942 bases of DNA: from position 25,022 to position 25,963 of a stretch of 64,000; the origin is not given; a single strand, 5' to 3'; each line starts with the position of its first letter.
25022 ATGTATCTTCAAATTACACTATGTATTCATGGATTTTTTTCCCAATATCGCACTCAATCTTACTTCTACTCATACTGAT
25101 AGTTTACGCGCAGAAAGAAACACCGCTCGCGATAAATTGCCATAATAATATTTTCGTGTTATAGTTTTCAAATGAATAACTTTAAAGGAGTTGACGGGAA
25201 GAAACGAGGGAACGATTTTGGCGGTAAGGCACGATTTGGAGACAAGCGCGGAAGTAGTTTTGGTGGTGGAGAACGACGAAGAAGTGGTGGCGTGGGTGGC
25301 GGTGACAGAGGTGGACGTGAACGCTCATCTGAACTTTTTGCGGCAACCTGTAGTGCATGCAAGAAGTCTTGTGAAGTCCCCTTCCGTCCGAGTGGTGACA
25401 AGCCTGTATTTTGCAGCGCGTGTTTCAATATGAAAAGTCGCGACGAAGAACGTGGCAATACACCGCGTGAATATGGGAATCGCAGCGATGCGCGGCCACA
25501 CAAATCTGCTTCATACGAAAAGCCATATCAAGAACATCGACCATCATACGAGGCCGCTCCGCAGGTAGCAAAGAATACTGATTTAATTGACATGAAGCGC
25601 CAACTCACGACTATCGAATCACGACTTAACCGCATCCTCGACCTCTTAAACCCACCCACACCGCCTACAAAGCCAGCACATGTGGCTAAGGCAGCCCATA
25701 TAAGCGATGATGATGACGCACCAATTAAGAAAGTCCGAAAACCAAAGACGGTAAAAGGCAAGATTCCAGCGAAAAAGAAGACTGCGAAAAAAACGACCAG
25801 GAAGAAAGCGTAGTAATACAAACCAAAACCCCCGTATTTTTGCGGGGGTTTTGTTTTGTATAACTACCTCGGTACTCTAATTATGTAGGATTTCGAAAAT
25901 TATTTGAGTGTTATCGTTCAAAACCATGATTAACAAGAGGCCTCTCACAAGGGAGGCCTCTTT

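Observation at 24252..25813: Orphan CheY-like receiver sandwiched between two proteins sharing an unusual C4 zinc-ribbon (CxxC-x4-[VL]PFxP-x6-CxxC)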

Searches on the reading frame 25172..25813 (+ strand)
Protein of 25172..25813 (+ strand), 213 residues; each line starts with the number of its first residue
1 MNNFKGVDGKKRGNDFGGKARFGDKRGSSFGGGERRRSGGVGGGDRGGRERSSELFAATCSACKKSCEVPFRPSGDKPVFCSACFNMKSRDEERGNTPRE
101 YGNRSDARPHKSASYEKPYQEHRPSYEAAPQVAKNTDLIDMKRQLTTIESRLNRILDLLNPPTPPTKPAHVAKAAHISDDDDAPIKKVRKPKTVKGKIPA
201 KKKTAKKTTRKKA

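Call 3: search_protein_families(library=pfam, proteins=[window:25172-25813:+], max_evalue=1)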
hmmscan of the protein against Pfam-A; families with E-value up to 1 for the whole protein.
window:25172-25813:+ (213 aa): 2 families
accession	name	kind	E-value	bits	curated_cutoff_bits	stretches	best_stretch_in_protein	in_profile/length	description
PF23477.1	zf_Tbcl_2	-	4.9e-14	52.2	27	1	54-87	2-35/37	Probable treble clef zinc finger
PF24734.1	DUF7685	-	0.24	11.7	27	1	59-86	1-33/43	Domain of unknown function (DUF7685)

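Call 4: search_protein_families(library=ncbifam, proteins=[window:25172-25813:+], max_evalue=1)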
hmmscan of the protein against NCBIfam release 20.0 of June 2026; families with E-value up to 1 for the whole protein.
window:25172-25813:+ (213 aa): 1 family
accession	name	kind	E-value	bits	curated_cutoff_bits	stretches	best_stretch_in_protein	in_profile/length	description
TIGR04272.1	cxxc_cxxc_Mbark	domain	2e-13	49.8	36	1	54-87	2-35/37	CxxC-x17-CxxC domain-containing protein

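Call 9: find_homologous_proteins(query=window:25172-25813:+)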
Query window:25172-25813:+ (213 aa): 233 proteins with E <= 0.001 among 476 candidates; the best 120 are listed.
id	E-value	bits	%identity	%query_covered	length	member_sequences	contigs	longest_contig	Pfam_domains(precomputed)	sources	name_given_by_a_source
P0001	1.1e-121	422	93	91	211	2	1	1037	PF23477.2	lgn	-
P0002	6.6e-112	390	84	91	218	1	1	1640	PF23477.2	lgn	-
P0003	1.2e-111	390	85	91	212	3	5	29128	PF23477.2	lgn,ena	-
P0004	1.1e-110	386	82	91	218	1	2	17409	PF23477.2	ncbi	-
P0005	1.4e-106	373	81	96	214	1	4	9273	PF23477.2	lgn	-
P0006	1.2e-105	370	79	91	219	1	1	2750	PF23477.2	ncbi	-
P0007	2.8e-84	300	71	91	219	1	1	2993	PF23477.2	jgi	jgi:CxxC-x17-CxxC domain-containing protein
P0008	1.2e-79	285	65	92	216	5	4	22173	PF23477.2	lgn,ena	-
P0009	1.9e-79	284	64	92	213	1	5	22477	PF23477.2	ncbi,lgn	-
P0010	2.2e-78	281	66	91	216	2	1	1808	PF23477.2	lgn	-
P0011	9.1e-74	266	63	94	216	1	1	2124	PF23477.2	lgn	-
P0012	2.2e-73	265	64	92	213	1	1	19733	PF23477.2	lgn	-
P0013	5.5e-73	263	64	92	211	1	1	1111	PF23477.2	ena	-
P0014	6.3e-73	263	64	92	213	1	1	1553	PF23477.2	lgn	-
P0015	7.5e-65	237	60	95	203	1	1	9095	PF23477.2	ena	-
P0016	8.3e-63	230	53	91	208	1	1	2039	PF23477.2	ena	-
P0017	3.3e-61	225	59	92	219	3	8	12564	PF23477.2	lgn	-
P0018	5.8e-55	204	49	91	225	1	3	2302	PF23477.2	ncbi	-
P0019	7.3e-50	188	57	68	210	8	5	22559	PF23477.2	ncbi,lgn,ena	-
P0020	4.2e-49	185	59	67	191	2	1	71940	PF23477.2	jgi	jgi:CxxC-x17-CxxC domain-containing protein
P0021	6.8e-49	185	53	78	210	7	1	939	PF23477.2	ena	-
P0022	3.3e-48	182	50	91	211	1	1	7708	PF23477.2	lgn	-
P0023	5.1e-48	182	52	91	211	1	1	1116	PF23477.2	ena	-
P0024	6.8e-47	178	51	66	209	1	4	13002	PF23477.2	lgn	-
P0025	6.2e-44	168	49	85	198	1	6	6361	PF23477.2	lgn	-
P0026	2.2e-42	163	48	92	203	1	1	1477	PF23477.2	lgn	-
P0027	2.3e-41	160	50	63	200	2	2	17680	PF23477.2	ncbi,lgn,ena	-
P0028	5.9e-40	155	53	77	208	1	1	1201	PF23477.2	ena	-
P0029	7.0e-40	155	47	90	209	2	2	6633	PF23477.2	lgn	-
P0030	4.3e-39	153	44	57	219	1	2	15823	PF23477.2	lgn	-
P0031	2.3e-38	150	46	84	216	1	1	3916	PF23477.2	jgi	jgi:CxxC-x17-CxxC domain-containing protein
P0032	4.0e-38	149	47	76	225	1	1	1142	PF23477.2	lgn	-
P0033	4.8e-38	149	46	99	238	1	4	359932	PF23477.2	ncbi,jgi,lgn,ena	-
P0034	9.4e-38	148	45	90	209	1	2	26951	PF23477.2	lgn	-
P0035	1.5e-37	147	48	67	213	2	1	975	PF23477.2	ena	-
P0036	2.5e-37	147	47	78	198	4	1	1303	PF23477.2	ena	-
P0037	7.7e-37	145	43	88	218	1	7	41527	PF23477.2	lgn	-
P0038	7.8e-37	145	46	91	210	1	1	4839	PF23477.2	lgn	-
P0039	1.4e-36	144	44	93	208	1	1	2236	PF23477.2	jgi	jgi:CxxC-x17-CxxC domain-containing protein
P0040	2.3e-36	144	43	95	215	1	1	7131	PF23477.2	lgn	-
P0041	7.1e-36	142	49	81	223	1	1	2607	PF23477.2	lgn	-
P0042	4.7e-35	139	44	82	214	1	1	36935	PF23477.2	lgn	-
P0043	6.7e-35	139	45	82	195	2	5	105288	PF23477.2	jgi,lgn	jgi:CxxC-x17-CxxC domain-containing protein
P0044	1.5e-34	138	44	88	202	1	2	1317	PF23477.2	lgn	-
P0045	1.5e-34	138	45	90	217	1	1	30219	PF23477.2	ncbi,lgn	-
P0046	2.0e-34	137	48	64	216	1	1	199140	PF23477.2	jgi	jgi:CxxC-x17-CxxC domain-containing protein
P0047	9.4e-34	135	42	92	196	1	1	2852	PF23477.2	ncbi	-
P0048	1.0e-33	135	48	77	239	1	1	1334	PF23477.2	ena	-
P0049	1.3e-33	135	49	81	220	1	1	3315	PF23477.2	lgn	-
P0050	2.9e-33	133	41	81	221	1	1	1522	PF23477.2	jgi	jgi:CxxC-x17-CxxC domain-containing protein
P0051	3.6e-33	133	40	91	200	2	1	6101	PF23477.2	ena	-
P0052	6.0e-33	132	43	91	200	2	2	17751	PF23477.2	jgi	jgi:CxxC-x17-CxxC domain-containing protein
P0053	6.6e-33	132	49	67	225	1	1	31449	PF23477.2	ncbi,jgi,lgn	ncbi:MAG: CxxC-x17-CxxC domain-containing protein [Candidatus Paceibacteria bacterium]|jgi:CxxC-x17-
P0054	6.8e-33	132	36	69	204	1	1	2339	PF23477.2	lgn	-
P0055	7.2e-33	132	42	78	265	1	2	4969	PF23477.2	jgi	jgi:CxxC-x17-CxxC domain-containing protein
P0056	1.2e-32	131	44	75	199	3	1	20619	PF23477.2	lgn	-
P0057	1.4e-32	131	39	70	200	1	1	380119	PF23477.2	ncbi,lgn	-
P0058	1.5e-32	131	44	50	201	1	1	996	PF23477.2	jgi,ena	-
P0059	1.8e-32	131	47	78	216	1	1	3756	PF23477.2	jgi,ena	-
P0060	2.1e-32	131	43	69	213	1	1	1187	PF23477.2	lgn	-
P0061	4.6e-32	130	46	79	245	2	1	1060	PF23477.2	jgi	jgi:CxxC-x17-CxxC domain-containing protein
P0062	4.9e-32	129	42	82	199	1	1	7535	PF23477.2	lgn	-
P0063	5.0e-32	129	46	68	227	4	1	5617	PF23477.2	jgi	-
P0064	1.0e-31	128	50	68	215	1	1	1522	PF23477.2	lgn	-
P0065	2.1e-31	127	42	81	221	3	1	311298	PF23477.2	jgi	jgi:CxxC-x17-CxxC domain-containing protein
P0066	2.2e-31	127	40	100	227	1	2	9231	PF23477.2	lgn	-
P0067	2.4e-31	127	45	81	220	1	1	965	PF23477.2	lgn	-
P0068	2.9e-31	127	39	92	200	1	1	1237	PF23477.2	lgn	-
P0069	3.2e-31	127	42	91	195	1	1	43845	PF23477.2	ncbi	-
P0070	5.5e-31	126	39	91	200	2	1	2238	PF23477.2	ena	-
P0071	2.3e-30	124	43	75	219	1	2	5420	PF23477.2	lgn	-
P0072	3.2e-30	124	46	75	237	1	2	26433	PF23477.2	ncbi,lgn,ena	-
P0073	3.2e-30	124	42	75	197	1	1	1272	PF23477.2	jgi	jgi:CxxC-x17-CxxC domain-containing protein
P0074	3.6e-30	123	45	55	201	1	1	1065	PF23477.2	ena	-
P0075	7.7e-30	122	42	84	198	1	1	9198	PF23477.2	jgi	-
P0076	8.1e-30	122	39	75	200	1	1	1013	PF23477.2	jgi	-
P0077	1.1e-29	122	42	78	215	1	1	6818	PF23477.2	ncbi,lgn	-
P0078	1.1e-29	122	44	75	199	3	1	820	PF23477.2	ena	-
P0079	2.4e-29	121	44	100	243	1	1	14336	PF23477.2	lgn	-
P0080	4.9e-29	120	46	78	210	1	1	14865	PF23477.2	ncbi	-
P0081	7.3e-29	119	49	54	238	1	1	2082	PF23477.2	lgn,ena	-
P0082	9.0e-29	119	37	90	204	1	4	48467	PF23477.2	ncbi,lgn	-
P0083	9.5e-29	119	43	75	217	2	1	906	PF23477.2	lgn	-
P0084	1.4e-28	118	38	73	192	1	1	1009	PF23477.2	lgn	-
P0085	1.6e-28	118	38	91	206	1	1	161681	PF23477.2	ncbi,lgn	-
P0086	2.6e-28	117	39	67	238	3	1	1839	PF23477.2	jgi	jgi:CxxC-x17-CxxC domain-containing protein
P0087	2.7e-28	117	42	91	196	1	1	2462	PF23477.2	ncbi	-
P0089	2.9e-28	117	44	67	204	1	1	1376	PF23477.2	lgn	-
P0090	4.6e-28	116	43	67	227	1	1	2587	PF23477.2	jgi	jgi:CxxC-x17-CxxC domain-containing protein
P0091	5.7e-28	116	45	78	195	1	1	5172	PF23477.2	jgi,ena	jgi:CxxC-x17-CxxC domain-containing protein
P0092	6.3e-28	116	41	75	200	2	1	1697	PF23477.2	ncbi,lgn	-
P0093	1.7e-27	115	40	89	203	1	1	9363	PF23477.2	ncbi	-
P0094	4.1e-27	113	42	78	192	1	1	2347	PF23477.2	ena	-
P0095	5.1e-27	113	46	66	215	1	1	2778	PF23477.2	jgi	jgi:CxxC-x17-CxxC domain-containing protein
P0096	7.1e-27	113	42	92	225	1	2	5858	PF23477.2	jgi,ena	jgi:CxxC-x17-CxxC domain-containing protein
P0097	2.1e-26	111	45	61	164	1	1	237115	PF23477.2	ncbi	ncbi:MAG: CxxC-x17-CxxC domain-containing protein [Candidatus Paceibacterota bacterium]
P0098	4.7e-26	110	36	66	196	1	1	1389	PF23477.2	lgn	-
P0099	6.7e-26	109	49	79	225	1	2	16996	PF23477.2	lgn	-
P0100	9.2e-26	109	38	86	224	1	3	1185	PF23477.2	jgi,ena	-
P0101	4.2e-25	107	50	52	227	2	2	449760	PF23477.2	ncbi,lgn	-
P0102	4.8e-25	107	41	90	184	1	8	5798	PF23477.2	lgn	-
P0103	9.6e-25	106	35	66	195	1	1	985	PF23477.2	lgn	-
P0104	1.0e-24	106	45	57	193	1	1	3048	PF23477.2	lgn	-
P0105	1.2e-24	105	42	78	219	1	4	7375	PF23477.2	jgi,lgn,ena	-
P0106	2.0e-24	105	38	69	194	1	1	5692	PF23477.2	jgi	jgi:CxxC-x17-CxxC domain-containing protein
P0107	2.2e-24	104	47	71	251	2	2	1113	PF23477.2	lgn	-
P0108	2.4e-24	104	42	77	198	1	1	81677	PF23477.2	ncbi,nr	ncbi:hypothetical protein K2Q16_02425 [Patescibacteria group bacterium]|nr:hypothetical protein [Pat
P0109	2.5e-24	104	42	84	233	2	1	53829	PF23477.2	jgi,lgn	-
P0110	3.2e-24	104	35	50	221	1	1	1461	PF23477.2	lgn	-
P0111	3.2e-24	104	36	85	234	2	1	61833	PF23477.2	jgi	jgi:CxxC-x17-CxxC domain-containing protein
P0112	3.5e-24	104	42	50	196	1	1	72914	PF23477.2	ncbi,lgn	-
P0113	3.9e-24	104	39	78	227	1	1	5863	PF23477.2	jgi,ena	-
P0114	5.7e-24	103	35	83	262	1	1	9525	PF23477.2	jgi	jgi:CxxC-x17-CxxC domain-containing protein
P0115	6.6e-24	103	40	65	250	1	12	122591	PF23477.2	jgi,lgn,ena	-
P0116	1.1e-23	102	51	54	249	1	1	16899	PF23477.2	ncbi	ncbi:MAG: hypothetical protein RLZZ230_371 [Candidatus Parcubacteria bacterium]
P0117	1.4e-23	102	40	65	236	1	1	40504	PF23477.2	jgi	jgi:CxxC-x17-CxxC domain-containing protein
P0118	1.7e-23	102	41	54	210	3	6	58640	PF23477.2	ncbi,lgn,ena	-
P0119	2.3e-23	101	43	77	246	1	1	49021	PF23477.2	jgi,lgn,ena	-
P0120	1.1e-22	99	42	81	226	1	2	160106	PF23477.2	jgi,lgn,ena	-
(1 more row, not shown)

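Call 12: find_related_loci(query=A1, collection=genome_contigs, flank=6000)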
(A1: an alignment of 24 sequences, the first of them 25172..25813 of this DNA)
Query A1 (213 aa) in genome_contigs; peptide patterns used: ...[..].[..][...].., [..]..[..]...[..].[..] (x = any residue, [..] = any of these).
600 stretches matched a pattern (row limit reached: there are more); 583 encode a relative of the query (tblastn E <= 1e-3); the best 80 are kept; 80 distinct loci.
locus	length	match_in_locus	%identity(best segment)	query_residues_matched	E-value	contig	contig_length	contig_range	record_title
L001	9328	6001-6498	41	42-213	4e-30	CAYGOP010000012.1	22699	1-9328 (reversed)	MAG TPA_asm: uncultured Candidatus Saccharibacteria bacterium isolate ERP117304_co1_139 genome assembly, contig: NODE_23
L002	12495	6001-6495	39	29-213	2e-25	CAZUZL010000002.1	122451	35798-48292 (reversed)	MAG TPA_asm: uncultured Candidatus Saccharibacteria bacterium isolate SRP296810_co1_403 genome assembly, contig: NODE_12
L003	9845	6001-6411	41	47-206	3e-22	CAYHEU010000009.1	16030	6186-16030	MAG TPA_asm: uncultured Candidatus Saccharibacteria bacterium isolate ERP119705_co13_212 genome assembly, contig: NODE_4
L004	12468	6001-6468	36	17-197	4e-22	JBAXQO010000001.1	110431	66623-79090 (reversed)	MAG: bacterium isolate ELA559 MAG559_1, whole genome shotgun sequence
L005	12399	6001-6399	40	22-166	7e-22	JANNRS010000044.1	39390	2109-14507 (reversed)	MAG: Candidatus Paceibacterota bacterium isolate SOY_31_metabat_326 SOY_31_k141_242488, whole genome shotgun sequence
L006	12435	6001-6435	39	37-174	3e-21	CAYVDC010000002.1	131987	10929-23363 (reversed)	MAG TPA_asm: uncultured Candidatus Saccharibacteria bacterium isolate SRP170004_co1_265 genome assembly, contig: NODE_13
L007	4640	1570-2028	36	11-166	7e-21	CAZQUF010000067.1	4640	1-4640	MAG TPA_asm: uncultured Candidatus Saccharibacteria bacterium isolate binchicken_co50_64 genome assembly, contig: NODE_2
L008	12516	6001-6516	35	29-212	1e-20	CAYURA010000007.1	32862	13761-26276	MAG TPA_asm: uncultured Gammaproteobacteria bacterium isolate SRP192927_co2_129 genome assembly, contig: NODE_1664_lengt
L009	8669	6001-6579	40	1-205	3e-32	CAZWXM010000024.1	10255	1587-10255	MAG TPA_asm: uncultured Candidatus Saccharibacteria bacterium isolate SRP286056_co2_553 genome assembly, contig: NODE_10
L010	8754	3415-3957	36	29-213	3e-20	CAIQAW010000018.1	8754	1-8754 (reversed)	Candidatus Nomurabacteria bacterium isolate Kiruna_bin-09228 genome assembly, contig: bin-09228:18/82, whole genome shot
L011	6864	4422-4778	42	43-175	2e-19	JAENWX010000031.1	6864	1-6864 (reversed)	MAG: Candidatus Paceibacterota bacterium isolate 5_8_m_bin13 k141_241401_length_6864_cov_72.0907, whole genome shotgun s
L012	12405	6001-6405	37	55-204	5e-19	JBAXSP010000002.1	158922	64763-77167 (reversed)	MAG: bacterium isolate ELA612 MAG612_2, whole genome shotgun sequence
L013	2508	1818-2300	32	1-167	5e-19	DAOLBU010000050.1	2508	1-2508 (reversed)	MAG TPA_asm: Candidatus Paceibacterota bacterium isolate AMR_MDS_0110 NODE_9024_length_2508_cov_3.267835, whole genome s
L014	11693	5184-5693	34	17-212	2e-18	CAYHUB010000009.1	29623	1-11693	MAG TPA_asm: uncultured Candidatus Saccharibacteria bacterium isolate ERP119705_co16_321 genome assembly, contig: NODE_1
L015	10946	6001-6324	43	29-146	4e-18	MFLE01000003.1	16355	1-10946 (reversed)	MAG: Candidatus Kaiserbacteria bacterium RIFCSPHIGHO2_02_FULL_49_34 rifcsphigho2_02_scaffold_11647, whole genome shotgun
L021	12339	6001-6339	41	55-177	9e-17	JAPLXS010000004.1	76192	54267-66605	MAG: Candidatus Nomurabacteria bacterium isolate LacPavin_0419_WC53_MAG_32_16 LacPavin_0419_WC53_scaffold_11734, whole g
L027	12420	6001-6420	32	31-164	3e-15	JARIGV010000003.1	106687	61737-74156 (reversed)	MAG: Candidatus Taylorbacteria bacterium isolate CullarsAll.DT.08 k141_7093, whole genome shotgun sequence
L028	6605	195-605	31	15-164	4e-15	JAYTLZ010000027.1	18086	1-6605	MAG: Candidatus Paceibacterota bacterium isolate GFS_3417 GFS_3417_26, whole genome shotgun sequence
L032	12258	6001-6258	38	45-161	1e-14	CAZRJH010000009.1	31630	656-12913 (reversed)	MAG TPA_asm: uncultured Gammaproteobacteria bacterium isolate SRP342105_co1_321 genome assembly, contig: NODE_1828_lengt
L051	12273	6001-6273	36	28-159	8e-13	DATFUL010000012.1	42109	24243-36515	MAG TPA_asm: Patescibacteria group bacterium isolate SMAG_U9436 k141_324763, whole genome shotgun sequence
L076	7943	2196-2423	50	6-85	1e-11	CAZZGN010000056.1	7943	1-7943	MAG TPA_asm: uncultured Methanosarcinales archaeon isolate SRP104257_co1_4 genome assembly, contig: NODE_8193_length_794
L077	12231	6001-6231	37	55-161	2e-11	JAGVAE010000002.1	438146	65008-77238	MAG: Candidatus Woesebacteria bacterium isolate DeMMO6_57 c_000000045538, whole genome shotgun sequence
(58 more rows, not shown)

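Call 13: find_encoding_contigs(protein=P0003, flank=6000, max_places=3)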
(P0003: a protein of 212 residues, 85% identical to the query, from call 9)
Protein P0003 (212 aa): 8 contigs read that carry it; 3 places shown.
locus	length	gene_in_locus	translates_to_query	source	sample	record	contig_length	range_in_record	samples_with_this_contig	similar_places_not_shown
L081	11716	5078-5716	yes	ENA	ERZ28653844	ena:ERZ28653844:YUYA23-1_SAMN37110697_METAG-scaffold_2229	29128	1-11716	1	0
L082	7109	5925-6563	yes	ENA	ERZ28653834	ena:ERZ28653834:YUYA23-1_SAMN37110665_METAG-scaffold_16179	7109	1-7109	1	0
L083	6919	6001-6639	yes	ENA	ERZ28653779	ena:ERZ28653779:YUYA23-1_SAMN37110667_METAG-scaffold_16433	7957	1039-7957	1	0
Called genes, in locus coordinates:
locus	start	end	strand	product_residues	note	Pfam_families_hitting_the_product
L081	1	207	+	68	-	?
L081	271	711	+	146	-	PF11731:Cdd1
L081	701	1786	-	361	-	PF00696:AA_kinase, PF01472:PUA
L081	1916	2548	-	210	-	-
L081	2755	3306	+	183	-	-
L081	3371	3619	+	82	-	PF09905:VF530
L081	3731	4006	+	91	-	PF23477:zf_Tbcl_2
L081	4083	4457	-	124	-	PF00072:Response_reg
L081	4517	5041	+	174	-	PF04307:YdjM (weak)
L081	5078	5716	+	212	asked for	PF23477:zf_Tbcl_2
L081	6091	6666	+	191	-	PF13855:LRR_8, PF00560:LRR_1 (faint), PF23598:LRR_14, PF12799:LRR_4 (weak), PF13516:LRR_6 (faint), PF12799:LRR_4, PF13855:LRR_8, PF12799:LRR_4 (weak)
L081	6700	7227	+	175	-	PF00581:Rhodanese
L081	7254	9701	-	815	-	PF00158:Sigma54_activat (faint), PF01695:IstB_IS21 (faint), PF17871:AAA_lid_9 (weak), PF00004:AAA (weak), PF07724:AAA_2, PF07728:AAA_5 (weak), PF10431:ClpB_D2-small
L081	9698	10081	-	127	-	-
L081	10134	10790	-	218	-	PF09335:VTT_dom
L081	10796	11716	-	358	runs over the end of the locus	PF02618:YceG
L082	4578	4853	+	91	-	PF23477:zf_Tbcl_2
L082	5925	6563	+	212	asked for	PF23477:zf_Tbcl_2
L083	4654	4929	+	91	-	PF23477:zf_Tbcl_2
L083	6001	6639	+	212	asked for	PF23477:zf_Tbcl_2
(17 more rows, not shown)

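Call 14: find_encoding_contigs(protein=P0008, flank=6000, max_places=3)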
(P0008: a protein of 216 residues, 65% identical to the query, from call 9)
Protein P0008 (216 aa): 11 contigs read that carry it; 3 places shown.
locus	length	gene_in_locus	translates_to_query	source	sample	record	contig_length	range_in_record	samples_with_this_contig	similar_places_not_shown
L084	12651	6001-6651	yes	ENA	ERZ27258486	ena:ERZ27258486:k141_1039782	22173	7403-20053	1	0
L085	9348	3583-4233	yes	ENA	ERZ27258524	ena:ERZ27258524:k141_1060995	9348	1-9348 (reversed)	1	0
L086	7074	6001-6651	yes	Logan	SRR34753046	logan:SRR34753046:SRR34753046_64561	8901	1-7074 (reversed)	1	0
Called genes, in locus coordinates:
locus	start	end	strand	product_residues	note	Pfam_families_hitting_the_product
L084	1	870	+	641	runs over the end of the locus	PF00933:Glyco_hydro_3, PF01915:Glyco_hydro_3_C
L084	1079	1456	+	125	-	-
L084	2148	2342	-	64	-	-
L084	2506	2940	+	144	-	PF09685:MamF_MmsF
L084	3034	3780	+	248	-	PF01145:Band_7, PF13421:Band_7_1 (weak)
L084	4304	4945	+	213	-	PF23477:zf_Tbcl_2 (weak)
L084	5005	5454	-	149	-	PF00072:Response_reg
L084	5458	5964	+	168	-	PF04307:YdjM (faint)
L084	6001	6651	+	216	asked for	PF23477:zf_Tbcl_2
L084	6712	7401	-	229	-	PF01471:PG_binding_1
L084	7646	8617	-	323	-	PF10096:DUF2334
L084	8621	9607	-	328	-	PF00535:Glycos_transf_2, PF13641:Glyco_tranf_2_3, PF13632:Glyco_trans_2_3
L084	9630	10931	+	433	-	PF02156:Glyco_hydro_26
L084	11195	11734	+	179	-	PF00560:LRR_1 (faint), PF13855:LRR_8, PF23598:LRR_14, PF12799:LRR_4 (weak), PF13516:LRR_6 (faint), PF12799:LRR_4, PF13855:LRR_8, PF12799:LRR_4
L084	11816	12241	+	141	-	PF27746:Small_heat_shock_put (faint), PF00011:HSP20, PF17886:ArsA_HSP20 (weak)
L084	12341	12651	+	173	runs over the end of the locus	PF00581:Rhodanese, PF11127:YgaP-like_TM (weak)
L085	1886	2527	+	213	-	PF23477:zf_Tbcl_2 (weak)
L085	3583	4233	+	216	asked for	PF23477:zf_Tbcl_2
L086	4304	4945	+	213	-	PF23477:zf_Tbcl_2 (weak)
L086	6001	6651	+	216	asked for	PF23477:zf_Tbcl_2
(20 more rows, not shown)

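Call 15: find_encoding_contigs(protein=P0033, flank=6000, max_places=2)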
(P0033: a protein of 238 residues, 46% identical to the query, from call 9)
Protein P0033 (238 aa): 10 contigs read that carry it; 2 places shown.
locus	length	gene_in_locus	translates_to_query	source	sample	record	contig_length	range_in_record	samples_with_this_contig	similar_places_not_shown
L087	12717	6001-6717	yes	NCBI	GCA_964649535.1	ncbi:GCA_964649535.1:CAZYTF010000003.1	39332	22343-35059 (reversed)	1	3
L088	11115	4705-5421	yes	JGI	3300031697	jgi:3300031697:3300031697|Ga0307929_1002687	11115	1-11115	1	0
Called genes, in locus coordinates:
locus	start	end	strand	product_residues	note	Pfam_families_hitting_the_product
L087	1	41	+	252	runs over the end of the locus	-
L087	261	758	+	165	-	PF10881:DUF2726, PF18741:MTES_1575 (faint)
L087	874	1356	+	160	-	-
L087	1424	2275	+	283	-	-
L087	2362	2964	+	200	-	-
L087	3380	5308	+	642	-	-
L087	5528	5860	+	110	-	-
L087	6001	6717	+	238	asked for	PF23477:zf_Tbcl_2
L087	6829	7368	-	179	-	-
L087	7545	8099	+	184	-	PF00127:Copper-bind (weak)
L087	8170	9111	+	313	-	PF00246:Peptidase_M14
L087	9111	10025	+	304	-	PF00246:Peptidase_M14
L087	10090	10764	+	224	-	PF13462:Thioredoxin_4, PF01323:DSBA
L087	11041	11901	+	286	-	PF02786:CPSase_L_D2, PF07478:Dala_Dala_lig_C, PF08443:RimK, PF02955:GSH-S_ATP (weak)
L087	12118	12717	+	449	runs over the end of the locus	PF02655:ATP-grasp_3 (faint), PF02786:CPSase_L_D2 (weak), PF13535:ATP-grasp_4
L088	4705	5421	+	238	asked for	PF23477:zf_Tbcl_2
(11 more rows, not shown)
